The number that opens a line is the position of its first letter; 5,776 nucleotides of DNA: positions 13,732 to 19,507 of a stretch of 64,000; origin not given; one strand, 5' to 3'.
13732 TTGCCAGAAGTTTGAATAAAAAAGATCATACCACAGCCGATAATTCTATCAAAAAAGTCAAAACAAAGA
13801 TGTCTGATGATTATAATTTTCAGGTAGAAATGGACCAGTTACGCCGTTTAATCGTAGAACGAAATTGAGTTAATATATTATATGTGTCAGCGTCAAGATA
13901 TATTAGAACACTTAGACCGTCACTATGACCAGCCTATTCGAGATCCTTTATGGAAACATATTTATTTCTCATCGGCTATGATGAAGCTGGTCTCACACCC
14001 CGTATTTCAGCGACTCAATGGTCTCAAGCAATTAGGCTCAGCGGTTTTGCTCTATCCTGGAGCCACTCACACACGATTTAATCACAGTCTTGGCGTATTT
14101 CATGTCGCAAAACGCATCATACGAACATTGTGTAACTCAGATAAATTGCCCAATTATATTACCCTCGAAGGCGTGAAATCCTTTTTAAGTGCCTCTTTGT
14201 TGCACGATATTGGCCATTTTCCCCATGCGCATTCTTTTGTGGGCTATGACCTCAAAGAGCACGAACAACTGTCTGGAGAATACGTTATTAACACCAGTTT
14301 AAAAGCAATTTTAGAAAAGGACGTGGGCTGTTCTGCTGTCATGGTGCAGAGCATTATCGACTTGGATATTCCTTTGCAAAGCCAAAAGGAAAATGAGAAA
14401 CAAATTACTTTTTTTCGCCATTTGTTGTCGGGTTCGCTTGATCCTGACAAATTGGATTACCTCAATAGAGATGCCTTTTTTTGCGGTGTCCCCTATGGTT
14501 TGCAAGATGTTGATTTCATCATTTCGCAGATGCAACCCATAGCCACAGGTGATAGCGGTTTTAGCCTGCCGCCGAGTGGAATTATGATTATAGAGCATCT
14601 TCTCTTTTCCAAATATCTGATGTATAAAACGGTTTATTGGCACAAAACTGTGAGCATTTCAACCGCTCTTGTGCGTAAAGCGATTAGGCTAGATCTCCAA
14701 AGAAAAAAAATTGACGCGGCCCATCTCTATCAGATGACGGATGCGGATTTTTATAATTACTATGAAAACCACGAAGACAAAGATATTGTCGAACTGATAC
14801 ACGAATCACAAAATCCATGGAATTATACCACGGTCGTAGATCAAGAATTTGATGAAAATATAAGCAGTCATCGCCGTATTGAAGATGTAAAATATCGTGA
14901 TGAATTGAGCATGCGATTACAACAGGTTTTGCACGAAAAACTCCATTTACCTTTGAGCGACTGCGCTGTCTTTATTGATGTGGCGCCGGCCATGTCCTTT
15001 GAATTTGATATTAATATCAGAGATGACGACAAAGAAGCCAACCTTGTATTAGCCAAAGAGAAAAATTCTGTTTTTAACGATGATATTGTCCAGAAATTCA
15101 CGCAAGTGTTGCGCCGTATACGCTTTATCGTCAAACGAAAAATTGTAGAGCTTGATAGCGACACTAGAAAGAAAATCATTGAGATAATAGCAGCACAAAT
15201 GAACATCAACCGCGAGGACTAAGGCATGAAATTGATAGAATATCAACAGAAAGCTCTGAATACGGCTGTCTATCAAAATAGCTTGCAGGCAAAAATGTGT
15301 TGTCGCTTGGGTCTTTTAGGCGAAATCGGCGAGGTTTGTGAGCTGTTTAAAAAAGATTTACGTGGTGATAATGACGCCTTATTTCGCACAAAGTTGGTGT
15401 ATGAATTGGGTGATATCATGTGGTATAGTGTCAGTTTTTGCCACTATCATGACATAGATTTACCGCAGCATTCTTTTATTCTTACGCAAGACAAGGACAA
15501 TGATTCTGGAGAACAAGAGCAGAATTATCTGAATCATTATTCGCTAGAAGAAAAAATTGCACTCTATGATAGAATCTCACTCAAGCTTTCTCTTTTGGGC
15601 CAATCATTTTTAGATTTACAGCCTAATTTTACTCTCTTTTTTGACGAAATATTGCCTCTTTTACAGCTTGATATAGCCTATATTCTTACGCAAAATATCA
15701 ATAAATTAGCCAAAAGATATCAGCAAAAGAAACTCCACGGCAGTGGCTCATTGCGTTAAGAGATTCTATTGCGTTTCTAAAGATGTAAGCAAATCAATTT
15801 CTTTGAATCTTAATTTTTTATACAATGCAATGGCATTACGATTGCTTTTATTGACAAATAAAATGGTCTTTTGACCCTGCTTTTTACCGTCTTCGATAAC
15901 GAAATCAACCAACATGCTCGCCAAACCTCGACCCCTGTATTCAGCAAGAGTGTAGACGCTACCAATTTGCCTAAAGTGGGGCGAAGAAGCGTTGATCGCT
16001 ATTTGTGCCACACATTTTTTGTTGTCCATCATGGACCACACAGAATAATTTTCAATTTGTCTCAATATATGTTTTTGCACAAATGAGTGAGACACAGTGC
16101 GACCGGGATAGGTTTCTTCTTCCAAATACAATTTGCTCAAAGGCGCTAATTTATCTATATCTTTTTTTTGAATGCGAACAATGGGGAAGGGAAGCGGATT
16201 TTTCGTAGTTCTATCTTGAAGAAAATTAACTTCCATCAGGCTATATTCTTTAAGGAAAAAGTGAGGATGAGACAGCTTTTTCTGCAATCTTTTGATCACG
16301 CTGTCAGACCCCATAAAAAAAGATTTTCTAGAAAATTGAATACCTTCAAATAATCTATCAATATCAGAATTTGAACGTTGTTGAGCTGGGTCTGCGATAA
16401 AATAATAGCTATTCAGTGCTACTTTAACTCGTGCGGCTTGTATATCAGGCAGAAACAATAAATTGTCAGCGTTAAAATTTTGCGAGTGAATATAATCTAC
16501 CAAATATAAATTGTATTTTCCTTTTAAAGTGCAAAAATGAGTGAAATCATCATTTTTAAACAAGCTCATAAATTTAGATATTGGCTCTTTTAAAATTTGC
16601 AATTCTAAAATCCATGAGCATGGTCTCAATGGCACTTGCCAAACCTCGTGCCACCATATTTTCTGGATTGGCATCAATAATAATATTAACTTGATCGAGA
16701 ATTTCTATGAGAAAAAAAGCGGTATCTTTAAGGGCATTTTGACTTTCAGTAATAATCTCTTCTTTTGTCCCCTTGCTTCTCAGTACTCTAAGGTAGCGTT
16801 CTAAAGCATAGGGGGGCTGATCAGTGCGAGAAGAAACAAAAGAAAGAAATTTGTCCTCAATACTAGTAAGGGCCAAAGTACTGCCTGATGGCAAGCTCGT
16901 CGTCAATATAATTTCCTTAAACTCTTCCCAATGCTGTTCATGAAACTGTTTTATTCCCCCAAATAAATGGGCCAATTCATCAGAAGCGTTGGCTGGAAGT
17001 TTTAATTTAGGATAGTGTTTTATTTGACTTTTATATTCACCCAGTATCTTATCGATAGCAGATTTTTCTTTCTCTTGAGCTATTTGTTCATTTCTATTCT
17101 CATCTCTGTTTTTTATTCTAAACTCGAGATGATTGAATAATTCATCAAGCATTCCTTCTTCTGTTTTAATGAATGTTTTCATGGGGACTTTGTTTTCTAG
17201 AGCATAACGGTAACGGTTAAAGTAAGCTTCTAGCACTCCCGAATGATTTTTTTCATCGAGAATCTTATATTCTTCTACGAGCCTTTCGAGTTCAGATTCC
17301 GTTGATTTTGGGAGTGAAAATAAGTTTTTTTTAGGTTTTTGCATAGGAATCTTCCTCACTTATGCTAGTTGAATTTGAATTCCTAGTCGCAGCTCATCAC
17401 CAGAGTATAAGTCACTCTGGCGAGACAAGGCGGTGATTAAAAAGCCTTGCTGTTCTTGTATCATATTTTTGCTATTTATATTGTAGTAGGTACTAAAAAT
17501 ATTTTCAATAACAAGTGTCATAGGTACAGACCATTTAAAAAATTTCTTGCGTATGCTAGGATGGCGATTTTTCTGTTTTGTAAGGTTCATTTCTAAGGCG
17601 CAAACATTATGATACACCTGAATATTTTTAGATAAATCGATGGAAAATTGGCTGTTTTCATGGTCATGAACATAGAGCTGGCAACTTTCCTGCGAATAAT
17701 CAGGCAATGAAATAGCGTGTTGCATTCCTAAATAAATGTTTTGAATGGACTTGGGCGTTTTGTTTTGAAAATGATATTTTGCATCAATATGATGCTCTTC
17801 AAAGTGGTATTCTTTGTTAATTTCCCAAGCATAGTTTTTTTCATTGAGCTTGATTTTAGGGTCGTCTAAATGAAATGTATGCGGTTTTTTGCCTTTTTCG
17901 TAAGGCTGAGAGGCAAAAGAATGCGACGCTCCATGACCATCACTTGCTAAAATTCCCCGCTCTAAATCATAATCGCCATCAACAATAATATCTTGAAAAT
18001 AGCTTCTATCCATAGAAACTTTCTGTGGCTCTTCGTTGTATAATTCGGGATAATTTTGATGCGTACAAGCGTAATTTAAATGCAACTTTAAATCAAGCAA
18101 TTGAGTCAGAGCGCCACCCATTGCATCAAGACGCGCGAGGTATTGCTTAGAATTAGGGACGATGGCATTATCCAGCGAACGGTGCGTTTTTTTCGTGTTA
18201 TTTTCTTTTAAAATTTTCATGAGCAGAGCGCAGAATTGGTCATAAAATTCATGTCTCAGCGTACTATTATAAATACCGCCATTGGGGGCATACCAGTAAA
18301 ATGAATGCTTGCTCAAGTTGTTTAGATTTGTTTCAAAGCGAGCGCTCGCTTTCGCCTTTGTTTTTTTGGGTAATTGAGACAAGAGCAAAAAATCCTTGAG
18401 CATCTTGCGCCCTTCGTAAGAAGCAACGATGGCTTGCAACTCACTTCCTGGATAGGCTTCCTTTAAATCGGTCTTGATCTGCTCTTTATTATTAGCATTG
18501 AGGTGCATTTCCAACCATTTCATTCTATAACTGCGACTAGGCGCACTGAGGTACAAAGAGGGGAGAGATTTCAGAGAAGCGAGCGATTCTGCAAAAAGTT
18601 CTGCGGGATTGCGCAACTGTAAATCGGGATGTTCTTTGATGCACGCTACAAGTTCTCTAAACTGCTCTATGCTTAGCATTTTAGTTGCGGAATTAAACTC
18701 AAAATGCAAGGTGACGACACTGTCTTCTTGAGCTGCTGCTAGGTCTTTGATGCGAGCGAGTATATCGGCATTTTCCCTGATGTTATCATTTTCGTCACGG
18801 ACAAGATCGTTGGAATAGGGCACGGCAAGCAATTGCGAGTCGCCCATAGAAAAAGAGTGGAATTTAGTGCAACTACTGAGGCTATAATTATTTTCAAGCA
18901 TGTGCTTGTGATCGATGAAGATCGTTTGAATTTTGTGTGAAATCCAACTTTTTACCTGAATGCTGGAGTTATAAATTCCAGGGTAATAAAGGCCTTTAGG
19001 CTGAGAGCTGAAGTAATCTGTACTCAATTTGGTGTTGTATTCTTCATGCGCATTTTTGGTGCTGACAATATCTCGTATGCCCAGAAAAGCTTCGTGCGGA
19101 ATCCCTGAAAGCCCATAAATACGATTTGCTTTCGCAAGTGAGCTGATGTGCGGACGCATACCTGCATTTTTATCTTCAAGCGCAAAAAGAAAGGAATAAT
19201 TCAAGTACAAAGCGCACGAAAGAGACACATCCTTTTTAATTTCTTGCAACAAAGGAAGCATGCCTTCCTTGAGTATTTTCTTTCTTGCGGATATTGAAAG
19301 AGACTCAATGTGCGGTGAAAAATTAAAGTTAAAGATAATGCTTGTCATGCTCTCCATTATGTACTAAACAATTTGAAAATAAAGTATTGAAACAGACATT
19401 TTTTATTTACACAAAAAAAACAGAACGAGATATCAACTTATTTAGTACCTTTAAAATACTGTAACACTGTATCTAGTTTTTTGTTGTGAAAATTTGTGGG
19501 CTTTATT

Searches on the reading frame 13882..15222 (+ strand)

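Call 17: search_protein_families(library=pfam, proteins=[window:13882-15222:+], max_evalue=0.0001)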
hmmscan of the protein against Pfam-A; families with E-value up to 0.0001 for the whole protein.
window:13882-15222:+ (446 aa): 2 families
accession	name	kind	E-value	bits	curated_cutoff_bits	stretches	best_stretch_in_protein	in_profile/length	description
PF19276.4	HD_assoc_2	-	9.1e-13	48.6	23.1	1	224-306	14-98/222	HD associated region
PF01966.28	HD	-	1.8e-05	25.4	22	0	65-137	1-76/116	HD domain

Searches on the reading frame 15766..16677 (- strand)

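Call 17: search_protein_families(library=pfam, proteins=[window:15766-16677:-], max_evalue=0.0001)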
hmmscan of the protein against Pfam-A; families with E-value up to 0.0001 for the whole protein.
window:15766-16677:- (303 aa): 4 families
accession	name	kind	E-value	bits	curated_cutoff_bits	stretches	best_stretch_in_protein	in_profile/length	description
PF00583.31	Acetyltransf_1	-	4e-14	53.3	20.7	1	197-289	16-114/116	Acetyltransferase (GNAT) family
PF08445.16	FR47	-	7.4e-12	45.5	22.1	1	235-294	21-80/86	FR47-like protein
PF13673.13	Acetyltransf_10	-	1.3e-09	38.6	23.6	1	194-295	12-111/128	Acetyltransferase (GNAT) domain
PF13508.13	Acetyltransf_7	-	2.3e-09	38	27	1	210-292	2-83/84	Acetyltransferase (GNAT) domain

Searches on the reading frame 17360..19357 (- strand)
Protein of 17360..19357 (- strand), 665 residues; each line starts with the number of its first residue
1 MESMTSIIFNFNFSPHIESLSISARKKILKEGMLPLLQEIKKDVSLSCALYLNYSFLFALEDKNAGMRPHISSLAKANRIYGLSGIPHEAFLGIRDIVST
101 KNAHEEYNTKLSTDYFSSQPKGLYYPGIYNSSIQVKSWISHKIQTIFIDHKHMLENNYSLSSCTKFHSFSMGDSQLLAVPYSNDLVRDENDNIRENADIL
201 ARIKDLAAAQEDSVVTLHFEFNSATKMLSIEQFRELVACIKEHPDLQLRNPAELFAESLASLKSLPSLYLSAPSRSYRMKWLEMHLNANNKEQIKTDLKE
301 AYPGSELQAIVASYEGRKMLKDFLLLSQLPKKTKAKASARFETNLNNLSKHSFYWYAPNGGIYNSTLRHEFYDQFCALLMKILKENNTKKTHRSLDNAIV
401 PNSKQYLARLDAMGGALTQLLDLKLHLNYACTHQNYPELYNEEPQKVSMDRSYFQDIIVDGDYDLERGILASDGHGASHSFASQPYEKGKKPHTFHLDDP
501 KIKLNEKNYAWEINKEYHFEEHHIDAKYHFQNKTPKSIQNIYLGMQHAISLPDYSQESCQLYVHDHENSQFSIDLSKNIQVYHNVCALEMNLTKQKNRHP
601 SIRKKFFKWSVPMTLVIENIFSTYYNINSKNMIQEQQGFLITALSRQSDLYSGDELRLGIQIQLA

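Call 10: search_protein_families(library=pfam, proteins=[window:17360-19357:-], max_evalue=0.001)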
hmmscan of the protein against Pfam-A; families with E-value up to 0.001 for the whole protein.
window:17360-19357:- (665 aa): 0 families

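Call 76: search_protein_families(library=pfam, proteins=[window:17360-19354:-], max_evalue=0.1)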
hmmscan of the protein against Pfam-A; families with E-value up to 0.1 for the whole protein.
window:17360-19354:- (664 aa): 1 family
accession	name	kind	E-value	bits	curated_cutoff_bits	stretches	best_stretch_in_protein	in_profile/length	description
PF09094.16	AmyA-A_glucT_m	-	0.0019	19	27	1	314-374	12-73/80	Alpha-amylase/4-alpha-glucanotransferase, middle domain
